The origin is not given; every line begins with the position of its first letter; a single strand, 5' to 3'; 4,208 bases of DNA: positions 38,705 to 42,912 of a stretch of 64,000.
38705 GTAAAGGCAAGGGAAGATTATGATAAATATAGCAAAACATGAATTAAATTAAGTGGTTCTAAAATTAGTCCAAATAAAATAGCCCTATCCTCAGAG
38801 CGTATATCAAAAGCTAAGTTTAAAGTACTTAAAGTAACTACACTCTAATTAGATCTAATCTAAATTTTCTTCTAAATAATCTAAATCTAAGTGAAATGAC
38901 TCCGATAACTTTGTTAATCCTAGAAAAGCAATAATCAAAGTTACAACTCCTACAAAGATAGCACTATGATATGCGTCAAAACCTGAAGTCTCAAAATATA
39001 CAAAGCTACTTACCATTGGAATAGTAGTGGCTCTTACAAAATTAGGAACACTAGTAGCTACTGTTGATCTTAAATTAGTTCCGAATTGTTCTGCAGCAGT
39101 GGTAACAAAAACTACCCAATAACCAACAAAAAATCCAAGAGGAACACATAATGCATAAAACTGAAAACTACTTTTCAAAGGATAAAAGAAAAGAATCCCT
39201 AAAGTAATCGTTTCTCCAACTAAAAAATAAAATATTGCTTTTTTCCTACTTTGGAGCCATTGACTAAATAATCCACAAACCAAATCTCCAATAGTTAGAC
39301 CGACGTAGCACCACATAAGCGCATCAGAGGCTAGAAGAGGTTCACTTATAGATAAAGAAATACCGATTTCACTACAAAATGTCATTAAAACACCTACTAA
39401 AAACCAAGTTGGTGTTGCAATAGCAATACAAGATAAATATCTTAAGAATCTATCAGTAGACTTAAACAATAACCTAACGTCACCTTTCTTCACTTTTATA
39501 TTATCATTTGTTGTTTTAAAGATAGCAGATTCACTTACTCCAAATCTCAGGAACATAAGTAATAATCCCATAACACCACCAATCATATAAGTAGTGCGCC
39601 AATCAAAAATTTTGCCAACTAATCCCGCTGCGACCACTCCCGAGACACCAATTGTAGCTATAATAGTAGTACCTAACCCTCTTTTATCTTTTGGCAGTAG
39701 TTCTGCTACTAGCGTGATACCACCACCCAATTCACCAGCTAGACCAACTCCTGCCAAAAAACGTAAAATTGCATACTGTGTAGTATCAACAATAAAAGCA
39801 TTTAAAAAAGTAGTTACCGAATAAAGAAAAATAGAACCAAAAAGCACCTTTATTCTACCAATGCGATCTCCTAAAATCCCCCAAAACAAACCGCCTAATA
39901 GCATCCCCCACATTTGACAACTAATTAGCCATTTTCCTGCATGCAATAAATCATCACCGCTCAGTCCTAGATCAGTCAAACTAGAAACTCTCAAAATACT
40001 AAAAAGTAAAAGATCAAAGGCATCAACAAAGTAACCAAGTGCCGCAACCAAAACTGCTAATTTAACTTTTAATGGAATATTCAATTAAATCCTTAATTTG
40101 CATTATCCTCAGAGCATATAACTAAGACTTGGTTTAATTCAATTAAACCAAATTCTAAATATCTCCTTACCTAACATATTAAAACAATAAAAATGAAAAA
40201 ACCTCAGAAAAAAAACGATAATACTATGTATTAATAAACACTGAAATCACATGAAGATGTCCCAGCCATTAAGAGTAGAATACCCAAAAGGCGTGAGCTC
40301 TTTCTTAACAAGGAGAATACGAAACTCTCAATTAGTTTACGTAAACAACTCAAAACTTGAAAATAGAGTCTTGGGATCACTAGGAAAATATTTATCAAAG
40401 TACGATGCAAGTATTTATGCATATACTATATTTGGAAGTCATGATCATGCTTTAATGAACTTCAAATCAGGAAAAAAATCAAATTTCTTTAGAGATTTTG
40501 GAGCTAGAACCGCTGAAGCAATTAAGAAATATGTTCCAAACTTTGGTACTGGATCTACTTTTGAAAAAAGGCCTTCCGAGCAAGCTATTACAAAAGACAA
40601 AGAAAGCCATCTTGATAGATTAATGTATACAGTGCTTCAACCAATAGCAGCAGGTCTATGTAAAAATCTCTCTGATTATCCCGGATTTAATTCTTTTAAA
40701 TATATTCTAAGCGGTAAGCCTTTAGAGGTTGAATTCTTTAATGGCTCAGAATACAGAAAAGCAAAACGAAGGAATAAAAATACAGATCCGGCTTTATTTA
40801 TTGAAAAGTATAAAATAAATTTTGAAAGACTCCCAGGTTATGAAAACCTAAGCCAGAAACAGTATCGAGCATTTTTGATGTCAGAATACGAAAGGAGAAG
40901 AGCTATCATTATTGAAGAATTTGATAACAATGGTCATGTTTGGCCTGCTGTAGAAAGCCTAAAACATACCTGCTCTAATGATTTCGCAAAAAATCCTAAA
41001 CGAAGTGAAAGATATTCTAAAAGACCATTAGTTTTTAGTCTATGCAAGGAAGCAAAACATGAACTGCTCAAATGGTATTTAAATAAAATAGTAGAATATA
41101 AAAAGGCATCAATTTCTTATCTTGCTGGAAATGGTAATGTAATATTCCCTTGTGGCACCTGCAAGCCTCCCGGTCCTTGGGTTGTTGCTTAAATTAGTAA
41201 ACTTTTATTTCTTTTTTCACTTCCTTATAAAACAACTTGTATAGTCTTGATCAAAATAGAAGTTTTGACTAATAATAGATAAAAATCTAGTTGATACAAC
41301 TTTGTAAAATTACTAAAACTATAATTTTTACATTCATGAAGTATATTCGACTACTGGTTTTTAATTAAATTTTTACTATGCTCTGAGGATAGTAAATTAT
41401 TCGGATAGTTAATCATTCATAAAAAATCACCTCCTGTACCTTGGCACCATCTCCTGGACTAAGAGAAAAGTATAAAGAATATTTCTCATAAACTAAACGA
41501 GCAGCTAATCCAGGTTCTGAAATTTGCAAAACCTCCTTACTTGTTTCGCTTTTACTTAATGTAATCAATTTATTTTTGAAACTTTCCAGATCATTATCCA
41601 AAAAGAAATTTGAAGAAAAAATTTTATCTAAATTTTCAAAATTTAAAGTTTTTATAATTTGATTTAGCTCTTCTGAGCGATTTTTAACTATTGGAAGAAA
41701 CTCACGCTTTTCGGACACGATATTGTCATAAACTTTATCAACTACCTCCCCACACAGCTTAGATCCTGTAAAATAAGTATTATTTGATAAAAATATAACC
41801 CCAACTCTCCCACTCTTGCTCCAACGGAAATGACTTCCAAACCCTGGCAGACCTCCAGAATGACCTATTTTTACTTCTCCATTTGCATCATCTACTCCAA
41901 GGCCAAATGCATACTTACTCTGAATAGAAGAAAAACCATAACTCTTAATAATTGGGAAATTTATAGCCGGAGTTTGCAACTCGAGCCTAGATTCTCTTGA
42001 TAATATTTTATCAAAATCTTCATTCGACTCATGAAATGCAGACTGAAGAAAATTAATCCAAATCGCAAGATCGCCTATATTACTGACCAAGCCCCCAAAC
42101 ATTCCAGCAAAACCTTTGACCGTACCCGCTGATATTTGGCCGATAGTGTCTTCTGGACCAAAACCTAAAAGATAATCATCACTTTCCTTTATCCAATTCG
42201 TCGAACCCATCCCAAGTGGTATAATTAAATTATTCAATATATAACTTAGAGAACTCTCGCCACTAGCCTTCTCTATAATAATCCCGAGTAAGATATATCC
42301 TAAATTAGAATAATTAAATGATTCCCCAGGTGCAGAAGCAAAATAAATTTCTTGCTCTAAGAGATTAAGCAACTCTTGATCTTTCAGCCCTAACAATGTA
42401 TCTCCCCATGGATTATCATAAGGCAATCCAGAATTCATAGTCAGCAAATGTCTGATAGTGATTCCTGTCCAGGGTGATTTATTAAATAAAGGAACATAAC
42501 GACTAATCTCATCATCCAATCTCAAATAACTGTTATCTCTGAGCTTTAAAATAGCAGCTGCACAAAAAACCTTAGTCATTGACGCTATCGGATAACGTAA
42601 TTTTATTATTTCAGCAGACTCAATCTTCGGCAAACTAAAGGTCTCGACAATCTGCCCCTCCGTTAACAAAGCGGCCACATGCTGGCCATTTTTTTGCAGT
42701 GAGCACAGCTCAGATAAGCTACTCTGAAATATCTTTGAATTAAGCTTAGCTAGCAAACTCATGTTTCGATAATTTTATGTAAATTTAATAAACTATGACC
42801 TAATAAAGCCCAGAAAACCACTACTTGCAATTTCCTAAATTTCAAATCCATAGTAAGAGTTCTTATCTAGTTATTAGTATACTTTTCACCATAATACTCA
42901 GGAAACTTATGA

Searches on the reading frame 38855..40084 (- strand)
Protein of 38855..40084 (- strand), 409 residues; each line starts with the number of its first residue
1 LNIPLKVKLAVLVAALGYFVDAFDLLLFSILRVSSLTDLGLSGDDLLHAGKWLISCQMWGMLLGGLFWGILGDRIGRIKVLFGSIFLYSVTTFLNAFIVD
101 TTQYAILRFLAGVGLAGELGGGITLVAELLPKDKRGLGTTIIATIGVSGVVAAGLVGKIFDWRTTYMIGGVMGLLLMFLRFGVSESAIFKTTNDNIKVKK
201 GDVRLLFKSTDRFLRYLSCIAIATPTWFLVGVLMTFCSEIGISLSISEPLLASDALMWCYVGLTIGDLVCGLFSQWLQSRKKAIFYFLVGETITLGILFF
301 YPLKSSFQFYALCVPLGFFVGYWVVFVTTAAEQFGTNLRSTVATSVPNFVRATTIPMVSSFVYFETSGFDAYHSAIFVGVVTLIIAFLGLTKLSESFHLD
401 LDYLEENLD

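Call 22: search_protein_families(library=ncbifam, proteins=[window:38855-40084:-], max_evalue=0.00001)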
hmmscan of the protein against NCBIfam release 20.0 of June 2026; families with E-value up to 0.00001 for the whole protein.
window:38855-40084:- (409 aa): 17 families
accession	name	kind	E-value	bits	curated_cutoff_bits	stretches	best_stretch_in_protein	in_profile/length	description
TIGR00895.1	2A0115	subfamily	1.9e-31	109.4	418.55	1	7-198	15-207/398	aromatic acid/H+ symport family MFS transporter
TIGR00891.1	2A0112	subfamily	9.1e-24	84.2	552.9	1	11-340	14-363/405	sialate:H+ symport family MFS transporter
NF003024.0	PRK03893.1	subfamily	2.4e-22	79.4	604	1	12-230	24-242/497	sialate:H+ symport family MFS transporter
TIGR00898.1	2A0119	subfamily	2.3e-20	72.9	550.75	1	52-195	130-274/506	cation transport protein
NF008586.0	PRK11551.1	equivalog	3.4e-20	72.4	410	1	51-342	53-345/406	3-(3-hydroxy-phenyl)propionate transporter MhpT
NF008963.0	PRK12307.1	equivalog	6.8e-16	58.4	637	1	8-314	17-328/426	MFS transporter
TIGR00893.1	2A0114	subfamily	7.2e-15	54.8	395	1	36-184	21-169/399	D-galactonate transporter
NF053517.1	HbztTptrPcaK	equivalog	1.2e-14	54.1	770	1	11-191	21-202/437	4-hydroxybenzoate transporter PcaK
TIGR00883.1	2A0106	subfamily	1.9e-13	50.3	443.45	1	62-386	49-396/400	metabolite/H+ symporter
TIGR00880.1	2_A_01_02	superfamily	3.4e-11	43.4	131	1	55-180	5-134/141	multidrug resistance protein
TIGR01299.1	synapt_SV2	subfamily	4e-10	38.2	637.3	1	14-154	172-309/742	synaptic vesicle protein SV2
NF008270.1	PRK11043.1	equivalog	4.4e-09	35.9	430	1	54-387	46-378/382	purine nucleoside transporter PunC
TIGR00710.1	efflux_Bcr_CflA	subfamily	1.3e-07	31.4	200.9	1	57-389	49-383/385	Bcr/CflA family efflux MFS transporter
NF053813.1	MFS_TcaB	equivalog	1.1e-06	27.7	475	1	54-209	47-208/396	putative multidrug effflux MFS transporter TcaB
NF007372.0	PRK09874.1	equivalog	1.5e-06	27.6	571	1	3-180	8-189/408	multidrug efflux MFS transporter MdtG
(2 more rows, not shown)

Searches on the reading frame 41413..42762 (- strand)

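Call 22: search_protein_families(library=ncbifam, proteins=[window:41413-42762:-], max_evalue=0.00001)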
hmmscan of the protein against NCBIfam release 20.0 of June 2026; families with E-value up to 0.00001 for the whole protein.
window:41413-42762:- (449 aa): 19 families
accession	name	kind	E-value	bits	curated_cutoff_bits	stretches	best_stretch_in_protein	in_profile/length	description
NF007943.0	PRK10662.1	equivalog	2.8e-16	59.1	266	1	59-252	87-284/380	D-alanyl-D-alanine-carboxypeptidase/endopeptidase AmpH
NF033085.1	bla_class_C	equivalog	2.3e-11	43.1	415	1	57-236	56-231/356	class C beta-lactamase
NF009622.0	PRK13128.1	equivalog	6.2e-11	41.5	443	1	24-327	21-313/518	D-aminopeptidase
NF002968.0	PRK03642.1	equivalog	6.3e-10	38.4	385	1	57-188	98-240/432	penicillin binding protein PBP4B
NF038366.1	blaSFDC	exception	3.5e-08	32.9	840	1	76-237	99-255/382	SFDC family class C beta-lactamase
NF033159.0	blaPAC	exception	3.6e-08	32.7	850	1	57-237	79-254/380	PAC family class C beta-lactamase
NF045925.1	3-sucCA_synth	equivalog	4.6e-08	31.9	800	1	10-190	40-213/498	3-succinylated cholic acid synthase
NF041663.1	ampC_Sliq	exception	5.2e-08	32.2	860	1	57-232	76-246/378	cephalosporin-hydrolyzing class C beta-lactamase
NF038269.1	lipase_LipE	equivalog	6e-08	32.2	750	1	58-247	89-279/407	lipase LipE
NF012173.1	CMY2-MIR-ACT-EC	exception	1.4e-07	30.7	680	1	77-238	100-256/380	CMY2/MIR/ACT/EC family class C beta-lactamase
NF000185.2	BlaEC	exception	2.5e-07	30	850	1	75-237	94-251/377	BlaEC family class C beta-lactamase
NF040478.1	blaLAQ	exception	3.6e-07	29.5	850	1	62-236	84-253/380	LAQ family class C beta-lactamase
NF045671.1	blaPNC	exception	6.2e-07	28.6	750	0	57-193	97-228/401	PNC family class C beta-lactamase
NF041662.1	ampC_Kaer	exception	1.1e-06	27.6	825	1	76-236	99-254/381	AmpC-Kaer family extended-spectrum class C beta-lactamase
NF000423.2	blaSRT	exception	2.1e-06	27.2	860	1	57-189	76-203/378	SRT/SST family class C beta-lactamase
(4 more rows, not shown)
